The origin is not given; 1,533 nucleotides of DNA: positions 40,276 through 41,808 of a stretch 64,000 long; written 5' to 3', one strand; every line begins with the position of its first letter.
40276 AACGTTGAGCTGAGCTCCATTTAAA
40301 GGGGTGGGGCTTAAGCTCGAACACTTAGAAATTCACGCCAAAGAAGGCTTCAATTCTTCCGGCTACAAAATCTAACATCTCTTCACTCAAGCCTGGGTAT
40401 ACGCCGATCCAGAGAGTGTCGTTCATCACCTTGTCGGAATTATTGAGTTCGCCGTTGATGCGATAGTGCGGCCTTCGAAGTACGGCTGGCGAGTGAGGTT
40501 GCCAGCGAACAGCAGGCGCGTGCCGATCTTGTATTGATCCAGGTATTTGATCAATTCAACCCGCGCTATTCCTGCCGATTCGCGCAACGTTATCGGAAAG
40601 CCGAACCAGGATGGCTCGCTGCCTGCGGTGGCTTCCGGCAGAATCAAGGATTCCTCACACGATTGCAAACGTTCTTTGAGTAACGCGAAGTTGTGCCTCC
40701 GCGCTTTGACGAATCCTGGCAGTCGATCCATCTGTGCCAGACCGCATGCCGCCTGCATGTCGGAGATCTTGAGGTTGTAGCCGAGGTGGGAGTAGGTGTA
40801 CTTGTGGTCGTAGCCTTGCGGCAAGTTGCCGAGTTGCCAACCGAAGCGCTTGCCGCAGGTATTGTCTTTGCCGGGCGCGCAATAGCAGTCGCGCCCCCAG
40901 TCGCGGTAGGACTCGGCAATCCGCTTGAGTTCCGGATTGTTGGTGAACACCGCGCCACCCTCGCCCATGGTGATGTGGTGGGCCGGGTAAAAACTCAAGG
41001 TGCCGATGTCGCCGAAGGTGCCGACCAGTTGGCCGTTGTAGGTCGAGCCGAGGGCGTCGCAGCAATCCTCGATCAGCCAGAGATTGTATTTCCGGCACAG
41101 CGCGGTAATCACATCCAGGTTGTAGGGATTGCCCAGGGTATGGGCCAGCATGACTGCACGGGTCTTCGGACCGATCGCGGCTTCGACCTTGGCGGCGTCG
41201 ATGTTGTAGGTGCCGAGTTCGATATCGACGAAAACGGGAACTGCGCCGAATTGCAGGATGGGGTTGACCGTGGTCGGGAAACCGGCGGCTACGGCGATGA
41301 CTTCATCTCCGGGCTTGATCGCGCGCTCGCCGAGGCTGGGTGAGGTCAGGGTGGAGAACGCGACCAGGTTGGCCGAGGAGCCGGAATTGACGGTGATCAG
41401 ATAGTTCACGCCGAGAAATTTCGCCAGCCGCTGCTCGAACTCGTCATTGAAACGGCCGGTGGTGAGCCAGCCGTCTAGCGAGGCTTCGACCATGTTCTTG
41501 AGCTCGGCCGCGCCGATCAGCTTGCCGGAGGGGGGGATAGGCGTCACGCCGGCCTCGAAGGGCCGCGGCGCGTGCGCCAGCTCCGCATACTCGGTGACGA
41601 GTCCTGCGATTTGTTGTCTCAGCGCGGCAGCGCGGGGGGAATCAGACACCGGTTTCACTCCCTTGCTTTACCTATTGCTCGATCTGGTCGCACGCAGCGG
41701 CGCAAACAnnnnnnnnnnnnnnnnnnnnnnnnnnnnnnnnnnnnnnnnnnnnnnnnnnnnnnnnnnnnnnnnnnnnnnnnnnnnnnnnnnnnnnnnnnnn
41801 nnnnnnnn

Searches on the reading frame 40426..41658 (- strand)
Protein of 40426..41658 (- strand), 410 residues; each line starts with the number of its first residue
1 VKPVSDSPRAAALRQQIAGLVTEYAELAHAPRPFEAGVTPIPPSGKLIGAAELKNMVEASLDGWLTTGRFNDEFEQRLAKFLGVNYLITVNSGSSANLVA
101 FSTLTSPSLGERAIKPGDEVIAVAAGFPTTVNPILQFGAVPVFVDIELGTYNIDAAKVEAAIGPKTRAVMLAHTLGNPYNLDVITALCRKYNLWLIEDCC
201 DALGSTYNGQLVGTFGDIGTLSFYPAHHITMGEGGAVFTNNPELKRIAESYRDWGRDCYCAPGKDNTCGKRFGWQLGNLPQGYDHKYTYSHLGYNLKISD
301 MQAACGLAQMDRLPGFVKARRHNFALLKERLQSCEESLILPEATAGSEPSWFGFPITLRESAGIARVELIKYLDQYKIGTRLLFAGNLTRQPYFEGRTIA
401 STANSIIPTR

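Call 18: search_protein_families(library=pfam, proteins=[window:40426-41658:-], max_evalue=0.0001)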
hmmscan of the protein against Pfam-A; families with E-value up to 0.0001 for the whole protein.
window:40426-41658:- (410 aa): 4 families
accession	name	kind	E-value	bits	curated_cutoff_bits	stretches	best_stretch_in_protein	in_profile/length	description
PF01041.23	DegT_DnrJ_EryC1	-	5.2e-95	319.2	19.8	1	51-398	6-321/360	DegT/DnrJ/EryC1/StrS aminotransferase family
PF01212.27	Beta_elim_lyase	-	2.5e-05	24.2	27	1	73-200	36-170/288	Beta-eliminating lyase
PF00266.25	Aminotran_5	-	3e-05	23.6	21.5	0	73-204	47-181/371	Aminotransferase class-V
PF00155.27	Aminotran_1_2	-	7.3e-05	22.5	19.7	0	69-198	42-185/361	Aminotransferase class I and II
